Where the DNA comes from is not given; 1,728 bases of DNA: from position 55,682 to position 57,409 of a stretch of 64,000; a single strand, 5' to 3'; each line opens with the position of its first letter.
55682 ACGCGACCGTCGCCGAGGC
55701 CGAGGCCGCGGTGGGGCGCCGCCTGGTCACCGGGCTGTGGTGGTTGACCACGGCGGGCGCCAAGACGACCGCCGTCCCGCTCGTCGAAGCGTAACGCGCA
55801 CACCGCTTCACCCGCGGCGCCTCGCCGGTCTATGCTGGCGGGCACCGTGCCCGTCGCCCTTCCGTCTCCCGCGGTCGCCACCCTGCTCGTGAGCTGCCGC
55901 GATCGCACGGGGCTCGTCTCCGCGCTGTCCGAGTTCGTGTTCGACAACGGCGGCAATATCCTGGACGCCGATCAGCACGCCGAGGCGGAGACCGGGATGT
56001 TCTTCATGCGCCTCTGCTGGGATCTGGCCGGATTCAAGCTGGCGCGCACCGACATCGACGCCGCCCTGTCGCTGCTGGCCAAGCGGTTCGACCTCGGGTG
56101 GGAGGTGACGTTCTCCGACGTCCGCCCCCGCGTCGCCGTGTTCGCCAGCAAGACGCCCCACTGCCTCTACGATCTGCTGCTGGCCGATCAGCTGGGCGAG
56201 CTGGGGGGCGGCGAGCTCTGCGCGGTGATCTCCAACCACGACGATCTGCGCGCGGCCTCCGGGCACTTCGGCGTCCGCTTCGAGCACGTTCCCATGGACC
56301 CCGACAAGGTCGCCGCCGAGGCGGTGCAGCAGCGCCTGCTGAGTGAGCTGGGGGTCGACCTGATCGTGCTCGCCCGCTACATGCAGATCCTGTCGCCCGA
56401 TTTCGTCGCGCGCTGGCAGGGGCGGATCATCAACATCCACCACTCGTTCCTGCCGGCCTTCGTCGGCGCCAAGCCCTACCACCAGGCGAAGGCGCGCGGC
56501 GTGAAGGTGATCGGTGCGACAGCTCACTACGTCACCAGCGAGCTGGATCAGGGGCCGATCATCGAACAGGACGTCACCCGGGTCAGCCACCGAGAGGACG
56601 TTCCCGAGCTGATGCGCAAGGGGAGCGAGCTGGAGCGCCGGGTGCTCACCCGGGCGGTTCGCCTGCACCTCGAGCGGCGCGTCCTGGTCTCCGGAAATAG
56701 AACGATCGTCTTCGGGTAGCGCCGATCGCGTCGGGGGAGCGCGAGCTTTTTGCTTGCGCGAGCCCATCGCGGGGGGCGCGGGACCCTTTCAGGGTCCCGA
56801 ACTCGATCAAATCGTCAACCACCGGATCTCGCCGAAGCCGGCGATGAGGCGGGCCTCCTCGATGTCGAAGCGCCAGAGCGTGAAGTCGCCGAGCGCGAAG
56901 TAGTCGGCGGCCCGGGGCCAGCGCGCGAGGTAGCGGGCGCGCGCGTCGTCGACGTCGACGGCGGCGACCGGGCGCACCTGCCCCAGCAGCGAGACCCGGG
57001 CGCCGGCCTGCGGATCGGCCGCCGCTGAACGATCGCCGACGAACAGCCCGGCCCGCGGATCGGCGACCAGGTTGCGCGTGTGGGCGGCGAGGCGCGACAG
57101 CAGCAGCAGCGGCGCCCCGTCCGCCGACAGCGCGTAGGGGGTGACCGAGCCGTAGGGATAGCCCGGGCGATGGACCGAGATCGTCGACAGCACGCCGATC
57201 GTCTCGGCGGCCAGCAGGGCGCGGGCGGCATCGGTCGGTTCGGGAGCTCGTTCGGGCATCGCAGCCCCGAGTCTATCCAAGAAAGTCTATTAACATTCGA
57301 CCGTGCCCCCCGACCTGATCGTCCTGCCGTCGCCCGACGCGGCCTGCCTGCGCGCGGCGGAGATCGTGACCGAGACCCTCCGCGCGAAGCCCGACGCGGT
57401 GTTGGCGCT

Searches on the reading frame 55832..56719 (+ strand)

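Call 65: search_protein_families(library=pfam, proteins=[window:55832-56719:+], max_evalue=0.001)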
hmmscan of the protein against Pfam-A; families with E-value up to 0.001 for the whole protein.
window:55832-56719:+ (295 aa): 2 families
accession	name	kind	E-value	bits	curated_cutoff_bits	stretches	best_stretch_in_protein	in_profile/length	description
PF00551.24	Formyl_trans_N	-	3.9e-41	141.2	26.1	1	100-276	2-181/181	Formyl transferase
PF01842.31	ACT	-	5.2e-06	26.6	27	1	17-59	2-46/66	ACT domain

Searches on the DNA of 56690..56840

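Call 20: search_rna_families(source=window, start=56690, end=56840, threshold=evalue, max_evalue=10)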
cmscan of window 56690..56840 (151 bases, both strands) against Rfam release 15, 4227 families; matches with E-value up to 10: 2.
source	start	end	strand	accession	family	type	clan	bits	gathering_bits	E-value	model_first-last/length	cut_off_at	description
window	56715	56781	-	RF03407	MIR531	Gene; miRNA;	-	14.1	70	4.4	1-69/69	no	MIR531 microRNA precursor family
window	56801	56816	-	RF02475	GlsR6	Gene; snRNA; snoRNA; CD-box;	-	8.6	75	8.9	44-59/59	no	Small nucleolar RNA GlsR6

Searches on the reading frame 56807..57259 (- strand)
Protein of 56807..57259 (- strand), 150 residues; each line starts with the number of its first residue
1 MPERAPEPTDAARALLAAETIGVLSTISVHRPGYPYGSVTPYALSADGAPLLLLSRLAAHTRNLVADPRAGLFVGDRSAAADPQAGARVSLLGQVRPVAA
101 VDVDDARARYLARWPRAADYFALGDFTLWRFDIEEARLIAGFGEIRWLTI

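Call 65: search_protein_families(library=pfam, proteins=[window:56807-57259:-], max_evalue=0.001)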
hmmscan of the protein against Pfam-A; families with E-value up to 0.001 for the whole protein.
window:56807-57259:- (150 aa): 2 families
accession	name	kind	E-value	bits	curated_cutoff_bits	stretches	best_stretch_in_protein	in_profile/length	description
PF13883.13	CREG_beta-barrel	-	8.7e-18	65.3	27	1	10-147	8-159/167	CREG, beta-barrel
PF01243.27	PNPOx_N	-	5e-16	59.6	28.1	1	9-138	2-118/120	Pyridoxamine 5'-phosphate oxidase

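Call 73: find_encoding_contigs(protein=window:56807-57259:-, flank=1500, max_places=8)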
Protein window:56807-57259:- (150 aa): no gene with exactly this product is on record in the collection.
